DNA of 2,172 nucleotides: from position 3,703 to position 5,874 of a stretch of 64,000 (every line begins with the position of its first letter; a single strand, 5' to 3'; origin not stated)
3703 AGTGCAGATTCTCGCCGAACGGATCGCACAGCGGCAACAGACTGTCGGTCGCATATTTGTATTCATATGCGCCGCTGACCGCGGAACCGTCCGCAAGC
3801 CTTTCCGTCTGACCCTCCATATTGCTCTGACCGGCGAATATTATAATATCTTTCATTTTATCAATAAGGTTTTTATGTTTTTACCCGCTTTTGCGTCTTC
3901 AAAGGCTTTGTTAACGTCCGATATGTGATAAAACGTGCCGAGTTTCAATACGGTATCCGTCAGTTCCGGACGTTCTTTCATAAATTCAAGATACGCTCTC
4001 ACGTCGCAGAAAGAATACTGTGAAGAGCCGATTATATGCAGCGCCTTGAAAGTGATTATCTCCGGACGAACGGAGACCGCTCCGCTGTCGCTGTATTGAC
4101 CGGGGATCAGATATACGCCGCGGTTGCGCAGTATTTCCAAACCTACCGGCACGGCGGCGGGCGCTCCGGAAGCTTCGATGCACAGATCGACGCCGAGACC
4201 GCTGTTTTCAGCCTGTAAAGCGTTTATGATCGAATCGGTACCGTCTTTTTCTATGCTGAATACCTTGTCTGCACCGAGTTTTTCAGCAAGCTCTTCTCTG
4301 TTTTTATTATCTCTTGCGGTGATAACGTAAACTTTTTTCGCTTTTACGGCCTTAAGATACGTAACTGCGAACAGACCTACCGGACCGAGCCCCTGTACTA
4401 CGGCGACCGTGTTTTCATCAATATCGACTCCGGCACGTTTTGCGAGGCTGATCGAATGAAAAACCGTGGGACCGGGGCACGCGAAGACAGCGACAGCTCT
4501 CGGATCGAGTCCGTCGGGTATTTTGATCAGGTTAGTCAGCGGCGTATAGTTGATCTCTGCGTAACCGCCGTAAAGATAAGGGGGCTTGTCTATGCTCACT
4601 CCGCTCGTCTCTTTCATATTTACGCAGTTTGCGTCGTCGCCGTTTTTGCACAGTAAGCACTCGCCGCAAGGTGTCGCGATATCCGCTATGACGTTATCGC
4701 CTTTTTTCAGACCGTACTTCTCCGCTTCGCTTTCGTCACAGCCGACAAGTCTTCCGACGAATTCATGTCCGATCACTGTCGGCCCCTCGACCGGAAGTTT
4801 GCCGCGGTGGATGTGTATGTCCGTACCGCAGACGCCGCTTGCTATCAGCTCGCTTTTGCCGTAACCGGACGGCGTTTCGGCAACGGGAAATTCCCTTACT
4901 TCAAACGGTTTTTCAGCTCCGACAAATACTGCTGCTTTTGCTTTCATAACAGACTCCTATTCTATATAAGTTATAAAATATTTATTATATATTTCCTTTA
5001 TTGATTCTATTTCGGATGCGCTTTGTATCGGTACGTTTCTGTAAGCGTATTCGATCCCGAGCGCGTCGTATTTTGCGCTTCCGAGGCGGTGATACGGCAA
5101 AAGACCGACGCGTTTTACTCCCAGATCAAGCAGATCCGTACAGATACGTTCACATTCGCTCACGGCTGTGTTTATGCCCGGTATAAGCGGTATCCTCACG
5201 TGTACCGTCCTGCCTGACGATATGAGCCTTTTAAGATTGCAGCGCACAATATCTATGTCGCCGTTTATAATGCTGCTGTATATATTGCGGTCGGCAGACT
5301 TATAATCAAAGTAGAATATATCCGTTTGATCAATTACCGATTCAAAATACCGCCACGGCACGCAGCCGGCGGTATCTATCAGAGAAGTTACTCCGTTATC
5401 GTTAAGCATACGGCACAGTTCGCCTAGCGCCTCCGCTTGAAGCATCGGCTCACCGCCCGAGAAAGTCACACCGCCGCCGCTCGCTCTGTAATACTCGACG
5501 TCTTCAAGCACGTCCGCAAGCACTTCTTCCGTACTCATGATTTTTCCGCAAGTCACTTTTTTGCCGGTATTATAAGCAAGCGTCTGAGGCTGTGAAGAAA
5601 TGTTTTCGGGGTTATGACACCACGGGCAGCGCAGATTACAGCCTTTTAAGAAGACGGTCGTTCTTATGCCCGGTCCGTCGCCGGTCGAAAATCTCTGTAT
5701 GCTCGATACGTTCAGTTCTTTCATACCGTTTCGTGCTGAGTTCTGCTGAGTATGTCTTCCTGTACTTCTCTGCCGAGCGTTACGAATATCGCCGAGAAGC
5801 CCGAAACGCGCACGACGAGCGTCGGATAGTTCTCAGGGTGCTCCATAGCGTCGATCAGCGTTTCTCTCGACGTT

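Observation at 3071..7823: Uncharacterised short glycyl radical enzyme operon (GRE, activase, Zn-ADH, SASA esterase)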

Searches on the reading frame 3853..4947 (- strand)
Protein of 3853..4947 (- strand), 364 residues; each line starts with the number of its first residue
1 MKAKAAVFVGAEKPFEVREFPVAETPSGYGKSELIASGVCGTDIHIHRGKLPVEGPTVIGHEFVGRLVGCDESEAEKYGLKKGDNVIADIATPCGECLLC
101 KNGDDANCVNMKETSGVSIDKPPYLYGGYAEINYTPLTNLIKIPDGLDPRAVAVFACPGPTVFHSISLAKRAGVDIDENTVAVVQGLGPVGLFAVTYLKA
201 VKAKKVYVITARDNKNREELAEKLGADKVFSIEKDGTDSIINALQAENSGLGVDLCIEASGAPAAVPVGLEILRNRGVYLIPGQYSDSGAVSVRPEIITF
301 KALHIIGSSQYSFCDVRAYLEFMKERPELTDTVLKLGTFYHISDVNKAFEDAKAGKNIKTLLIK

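Call 3: search_protein_families(library=pfam, proteins=[window:3853-4947:-])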
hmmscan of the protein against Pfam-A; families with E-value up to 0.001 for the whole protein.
window:3853-4947:- (364 aa): 3 families
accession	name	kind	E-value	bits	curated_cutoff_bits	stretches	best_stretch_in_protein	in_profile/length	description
PF00107.32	ADH_zinc_N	-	3.4e-19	69.5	31.8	1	189-324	1-128/129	Zinc-binding dehydrogenase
PF08240.17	ADH_N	-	9e-18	64.9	23.5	1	36-145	11-104/104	Alcohol dehydrogenase GroES-like domain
PF16912.11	Glu_dehyd_C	-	6.7e-11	42.5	34.9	1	178-361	30-208/211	Glucose dehydrogenase C-terminus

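Call 9: search_protein_families(library=ncbifam, proteins=[window:3853-4947:-], max_evalue=0.001)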
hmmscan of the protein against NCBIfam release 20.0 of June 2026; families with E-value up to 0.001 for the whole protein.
window:3853-4947:- (364 aa): 22 families
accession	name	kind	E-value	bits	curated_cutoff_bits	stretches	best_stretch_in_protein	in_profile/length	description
TIGR03366.1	HpnZ_proposed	hypoth_equivalog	5e-41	140.9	328.1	1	35-325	13-295/315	putative phosphonate catabolism associated alcohol dehydrogenase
TIGR00692.1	tdh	equivalog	4.4e-39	134.5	458.35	1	33-363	29-339/340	L-threonine 3-dehydrogenase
NF003808.0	PRK05396.1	equivalog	9.4e-35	120.1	380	1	34-362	32-338/341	L-threonine 3-dehydrogenase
NF041097.1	keto_inos_dh_IolM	equivalog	2.2e-30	105.6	450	1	35-309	61-335/389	scyllo-inosose 3-dehydrogenase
NF007375.0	PRK09880.1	equivalog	5.8e-29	100.9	469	1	34-286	34-269/344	L-idonate 5-dehydrogenase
TIGR03989.1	Rxyl_3153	subfamily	1.4e-26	93.6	440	1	2-362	1-368/370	NDMA-dependent alcohol dehydrogenase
NF007489.0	PRK10083.1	equivalog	5e-26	91.5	376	1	12-309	9-283/339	Zn-dependent oxidoreductase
NF010344.0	PRK13771.1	subfamily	1.1e-25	90.4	349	1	4-364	2-332/334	putative alcohol dehydrogenase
NF006940.0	PRK09422.1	equivalog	1.2e-25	90.2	344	1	9-356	6-326/338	alcohol dehydrogenase AdhP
NF041172.1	AcrlCoa_red_Thmprot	equivalog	3.2e-23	82.2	500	1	4-364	2-333/334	acryloyl-CoA reductase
NF047908.1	AldhRedAhr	equivalog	7e-23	81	470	1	36-357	37-327/335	NADPH-dependent aldehyde reductase Ahr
TIGR02818.1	adh_III_F_hyde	equivalog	3e-22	79.2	543.95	1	2-362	1-366/368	S-(hydroxymethyl)glutathione dehydrogenase/class III alcohol dehydrogenase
TIGR03451.1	mycoS_dep_FDH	equivalog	9.1e-21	74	512.9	1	5-270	4-263/358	S-(hydroxymethyl)mycothiol dehydrogenase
TIGR02822.1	adh_fam_2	subfamily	2.7e-17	62.9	283.5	1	33-356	33-321/329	zinc-binding alcohol dehydrogenase family protein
TIGR03201.1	dearomat_had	equivalog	4.9e-16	58.7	338.65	1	11-283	7-272/349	6-hydroxycyclohex-1-ene-1-carbonyl-CoA dehydrogenase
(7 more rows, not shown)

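Call 30: search_solved_structures(query=window:3853-4947:-, max_evalue=1e-20, show_alignments=1)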
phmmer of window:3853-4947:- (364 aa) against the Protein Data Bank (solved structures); distinct sequences matched with E-value up to 1e-20: 9.
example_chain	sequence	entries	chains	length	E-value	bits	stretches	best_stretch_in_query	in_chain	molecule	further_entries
1vj0_A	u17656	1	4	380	1.2e-36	129.6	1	2-284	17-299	alcohol dehydrogenase, zinc-containing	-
2d8a_A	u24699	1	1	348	1.4e-24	89.9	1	21-359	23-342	Probable L-threonine 3-dehydrogenase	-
2dfv_A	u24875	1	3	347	1.4e-24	89.9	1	22-359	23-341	Probable L-threonine 3-dehydrogenase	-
1hso_A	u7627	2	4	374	7.5e-22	81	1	2-363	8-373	CLASS I ALCOHOL DEHYDROGENASE 1, ALPHA SUBUNIT | Alcohol dehydrogenase alpha chain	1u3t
4cpd_A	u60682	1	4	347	1.1e-21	80.4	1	36-277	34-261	ALCOHOL DEHYDROGENASE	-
1h2b_A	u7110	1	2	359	2.6e-21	79.2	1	33-284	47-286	ALCOHOL DEHYDROGENASE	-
6dkh_A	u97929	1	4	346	5.1e-21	78.2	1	32-296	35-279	L-idonate 5-dehydrogenase (NAD(P)(+))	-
9u4x_A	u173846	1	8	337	6.2e-21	78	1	10-288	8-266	Alcohol dehydrogenase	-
6iqd_A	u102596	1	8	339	6.5e-21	77.9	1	4-241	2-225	Alcohol dehydrogenase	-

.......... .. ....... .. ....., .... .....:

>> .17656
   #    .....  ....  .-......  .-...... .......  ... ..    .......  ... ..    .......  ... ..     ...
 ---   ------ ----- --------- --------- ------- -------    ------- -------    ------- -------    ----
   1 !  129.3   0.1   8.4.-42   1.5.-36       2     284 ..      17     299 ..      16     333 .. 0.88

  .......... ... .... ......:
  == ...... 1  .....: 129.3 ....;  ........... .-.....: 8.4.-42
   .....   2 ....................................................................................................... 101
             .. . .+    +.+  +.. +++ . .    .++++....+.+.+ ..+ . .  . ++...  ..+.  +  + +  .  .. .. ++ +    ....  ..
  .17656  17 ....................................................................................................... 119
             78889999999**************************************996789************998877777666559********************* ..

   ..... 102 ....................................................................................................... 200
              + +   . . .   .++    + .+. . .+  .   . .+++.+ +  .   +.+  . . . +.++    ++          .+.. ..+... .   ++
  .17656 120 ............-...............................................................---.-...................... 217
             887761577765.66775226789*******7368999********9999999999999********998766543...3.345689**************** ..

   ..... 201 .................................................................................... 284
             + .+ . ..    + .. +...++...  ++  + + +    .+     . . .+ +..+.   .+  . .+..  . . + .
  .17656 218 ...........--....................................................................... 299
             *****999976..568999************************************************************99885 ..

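Call 86: find_homologous_proteins(query=window:3853-4947:-, max_evalue=1e-30)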
Query window:3853-4947:- (364 aa): 1018 proteins with E <= 1e-30 among 8000 candidates; the best 120 are listed.
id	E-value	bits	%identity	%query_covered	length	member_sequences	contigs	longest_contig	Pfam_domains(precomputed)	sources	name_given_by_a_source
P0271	1.4e-240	815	100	100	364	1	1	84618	PF00107.33,PF16912.12,PF08240.18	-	-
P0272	6.1e-200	682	82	99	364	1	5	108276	PF00107.33,PF16912.12,PF08240.18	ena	-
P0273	7.5e-199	678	82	99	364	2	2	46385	PF00107.33,PF16912.12,PF08240.18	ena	-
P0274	7.3e-185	632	75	100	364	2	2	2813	PF00107.33,PF16912.12,PF08240.18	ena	-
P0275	9.4e-185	632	75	100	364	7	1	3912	PF00107.33,PF16912.12,PF08240.18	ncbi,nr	ncbi:MAG: alcohol dehydrogenase catalytic domain-containing protein [Clostridia bacterium]|nr:alcoho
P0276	1.2e-184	631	75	100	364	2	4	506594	PF00107.33,PF16912.12,PF08240.18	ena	-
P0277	2.6e-182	624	74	100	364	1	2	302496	PF00107.33,PF16912.12,PF08240.18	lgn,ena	-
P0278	5.2e-182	623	73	100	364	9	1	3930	PF00107.33,PF16912.12,PF08240.18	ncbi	-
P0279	1.0e-181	622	75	100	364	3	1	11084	PF00107.33,PF16912.12,PF08240.18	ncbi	-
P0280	4.8e-181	620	74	100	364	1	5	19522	PF00107.33,PF16912.12,PF08240.18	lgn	-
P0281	1.4e-180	618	73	100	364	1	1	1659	PF00107.33,PF16912.12,PF08240.18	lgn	-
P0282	1.5e-179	615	74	100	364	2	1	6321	PF00107.33,PF16912.12,PF08240.18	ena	-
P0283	1.9e-179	614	73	100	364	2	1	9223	PF00107.33,PF16912.12,PF08240.18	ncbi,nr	ncbi:MAG: alcohol dehydrogenase catalytic domain-containing protein [Clostridia bacterium]|nr:alcoho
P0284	7.8e-179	612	73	100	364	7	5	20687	PF00107.33,PF16912.12,PF00208.28,PF08240.18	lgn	-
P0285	8.4e-179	612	73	100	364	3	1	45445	PF00107.33,PF16912.12,PF08240.18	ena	-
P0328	8.5e-164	563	68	100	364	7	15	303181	PF00107.33,PF16912.12,PF00208.28,PF08240.18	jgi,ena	-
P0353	2.0e-162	558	66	100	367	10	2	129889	PF00107.33,PF16912.12,PF08240.18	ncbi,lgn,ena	-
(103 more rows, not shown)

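Call 87: find_encoding_contigs(protein=P0328, flank=7000, max_places=3)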
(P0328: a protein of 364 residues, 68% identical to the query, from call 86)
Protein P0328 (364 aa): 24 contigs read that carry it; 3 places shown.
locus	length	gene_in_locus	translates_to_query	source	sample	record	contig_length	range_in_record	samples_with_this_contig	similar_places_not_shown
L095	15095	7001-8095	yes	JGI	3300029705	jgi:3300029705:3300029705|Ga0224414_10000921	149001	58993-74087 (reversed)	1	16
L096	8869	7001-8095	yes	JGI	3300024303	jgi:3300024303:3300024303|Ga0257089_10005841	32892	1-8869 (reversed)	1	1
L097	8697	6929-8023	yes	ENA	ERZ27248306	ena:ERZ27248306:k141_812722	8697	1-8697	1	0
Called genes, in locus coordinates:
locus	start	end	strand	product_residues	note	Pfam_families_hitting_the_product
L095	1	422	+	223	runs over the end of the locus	-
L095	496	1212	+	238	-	PF00561:Abhydrolase_1 (weak), PF00326:Peptidase_S9 (weak), PF12146:Hydrolase_4 (faint)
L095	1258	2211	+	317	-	PF01156:IU_nuc_hydro, PF07632:Sde182_NH-like (weak)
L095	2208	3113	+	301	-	PF00294:PfkB, PF08543:Phos_pyr_kin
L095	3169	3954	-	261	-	PF12833:HTH_18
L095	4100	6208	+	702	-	PF02901:PFL-like, PF01228:Gly_radical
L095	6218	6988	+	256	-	PF13353:Fer4_12, PF04055:Radical_SAM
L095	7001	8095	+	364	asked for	PF08240:ADH_N, PF00208:ELFV_dehydrog (faint), PF16912:Glu_dehyd_C, PF00107:ADH_zinc_N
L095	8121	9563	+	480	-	PF00753:Lactamase_B (faint)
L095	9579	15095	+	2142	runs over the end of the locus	-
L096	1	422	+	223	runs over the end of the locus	-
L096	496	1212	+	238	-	PF00561:Abhydrolase_1 (weak), PF00326:Peptidase_S9 (weak)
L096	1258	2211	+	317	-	PF01156:IU_nuc_hydro, PF07632:Sde182_NH-like (weak)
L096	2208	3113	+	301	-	PF00294:PfkB, PF08543:Phos_pyr_kin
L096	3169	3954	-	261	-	PF12833:HTH_18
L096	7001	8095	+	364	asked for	PF08240:ADH_N, PF00208:ELFV_dehydrog (faint), PF16912:Glu_dehyd_C, PF00107:ADH_zinc_N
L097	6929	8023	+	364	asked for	PF08240:ADH_N, PF00208:ELFV_dehydrog (faint), PF16912:Glu_dehyd_C, PF00107:ADH_zinc_N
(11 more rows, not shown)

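Call 88: find_encoding_contigs(protein=P0353, flank=7000, max_places=3)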
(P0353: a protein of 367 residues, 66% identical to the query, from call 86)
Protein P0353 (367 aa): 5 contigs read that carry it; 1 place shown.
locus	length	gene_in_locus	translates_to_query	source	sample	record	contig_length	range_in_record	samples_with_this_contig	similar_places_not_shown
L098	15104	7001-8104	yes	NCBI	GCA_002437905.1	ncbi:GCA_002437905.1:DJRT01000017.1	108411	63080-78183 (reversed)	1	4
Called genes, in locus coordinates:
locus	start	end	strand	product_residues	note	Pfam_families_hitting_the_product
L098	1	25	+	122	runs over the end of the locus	PF00416:Ribosomal_S13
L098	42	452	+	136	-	PF00411:Ribosomal_S11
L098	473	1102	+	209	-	PF00163:Ribosomal_S4, PF01479:S4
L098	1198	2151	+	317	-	PF01193:RNA_pol_L, PF01000:RNA_pol_A_bac, PF03118:RNA_pol_A_CTD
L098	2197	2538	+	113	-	PF01196:Ribosomal_L17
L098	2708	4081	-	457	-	PF01554:MatE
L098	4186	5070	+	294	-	PF00126:HTH_1, PF03466:LysR_substrate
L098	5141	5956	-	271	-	PF03629:SASA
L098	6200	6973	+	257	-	PF13353:Fer4_12, PF04055:Radical_SAM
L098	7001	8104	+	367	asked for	PF08240:ADH_N, PF16912:Glu_dehyd_C, PF00107:ADH_zinc_N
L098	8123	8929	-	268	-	PF12833:HTH_18, PF00165:HTH_AraC (weak)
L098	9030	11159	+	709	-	PF02901:PFL-like, PF01228:Gly_radical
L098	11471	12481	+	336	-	PF00356:LacI, PF00532:Peripla_BP_1, PF13407:Peripla_BP_4, PF13377:Peripla_BP_3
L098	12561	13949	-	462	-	PF12708:Pect-lyase_RHGA_epim (faint), PF00295:Glyco_hydro_28, PF13229:Beta_helix (weak)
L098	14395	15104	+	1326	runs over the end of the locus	PF02903:Alpha-amylase_N (weak), PF17851:GH43_C2 (faint), PF00128:Alpha-amylase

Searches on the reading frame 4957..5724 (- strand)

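Call 3: search_protein_families(library=pfam, proteins=[window:4957-5724:-])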
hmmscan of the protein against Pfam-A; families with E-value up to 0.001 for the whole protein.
window:4957-5724:- (255 aa): 2 families
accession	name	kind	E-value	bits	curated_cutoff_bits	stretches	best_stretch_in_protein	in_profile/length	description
PF13353.11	Fer4_12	-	4.2e-15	56.7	22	1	16-112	2-82/137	4Fe-4S single cluster domain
PF04055.27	Radical_SAM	-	2.5e-14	54.2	29.5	1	25-185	3-155/166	Radical SAM superfamily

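Call 9: search_protein_families(library=ncbifam, proteins=[window:4957-5724:-], max_evalue=0.001)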
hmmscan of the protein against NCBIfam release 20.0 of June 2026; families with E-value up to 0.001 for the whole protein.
window:4957-5724:- (255 aa): 25 families
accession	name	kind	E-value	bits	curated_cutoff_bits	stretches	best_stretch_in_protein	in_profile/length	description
TIGR02494.1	PFLE_PFLC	subfamily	1.4e-71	241.1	174.35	2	58-248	99-291/293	glycyl-radical enzyme activating protein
NF043069.1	T4HPD_activ_SAM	equivalog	8.1e-64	215.8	425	2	56-248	97-290/299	trans-4-hydroxy-L-proline dehydratase activase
NF048010.1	SfplDhtActHpsHDes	equivalog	1.1e-54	185.4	430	2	59-244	108-296/298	(2S)-3-sulfopropanediol dehydratase activating enzyme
NF033719.1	ind_deCO2_activ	equivalog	3.3e-54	184.2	425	2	57-252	105-299/302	indoleacetate decarboxylase activase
NF007483.0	PRK10076.1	equivalog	5.8e-52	176.7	326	2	58-247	93-282/292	[formate-C-acetyltransferase]-activating enzyme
TIGR02493.1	PFLA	equivalog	3.6e-51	173.8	231.75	1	6-248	2-234/235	pyruvate formate-lyase-activating protein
NF048008.1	SfplDhtActHpfHKleb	equivalog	7e-51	173.4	500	2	59-250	103-296/308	(2S)-3-sulfopropanediol dehydratase activating enzyme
TIGR04003.1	rSAM_BssD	equivalog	3.5e-49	167.7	496.45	2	53-234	98-282/314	[benzylsuccinate synthase]-activating enzyme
TIGR04395.1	cutC_activ_rSAM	equivalog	1.5e-47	162.4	360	2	64-249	111-300/309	choline TMA-lyase-activating enzyme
NF033717.2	HPDL_rSAM_activ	equivalog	3.5e-46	157.9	420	2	58-251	107-301/311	4-hydroxyphenylacetate decarboxylase activase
NF008356.0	PRK11145.1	equivalog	5.1e-38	130.7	375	1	6-250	7-241/246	pyruvate formate lyase 1-activating protein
TIGR04041.1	activase_YjjW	hypoth_equivalog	1.3e-33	116.7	250.2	2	63-247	93-266/276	YjjW family glycine radical enzyme activase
TIGR02495.1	NrdG2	equivalog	8e-20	71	131.15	1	6-191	2-173/193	anaerobic ribonucleoside-triphosphate reductase activating protein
TIGR02491.1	NrdG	equivalog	1.4e-12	47.8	126.1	1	5-108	1-91/154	anaerobic ribonucleoside-triphosphate reductase activating protein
TIGR03963.1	rSAM_QueE_Clost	equivalog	5.2e-11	42.6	260.1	1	22-159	22-140/219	putative 7-carboxy-7-deazaguanine synthase QueE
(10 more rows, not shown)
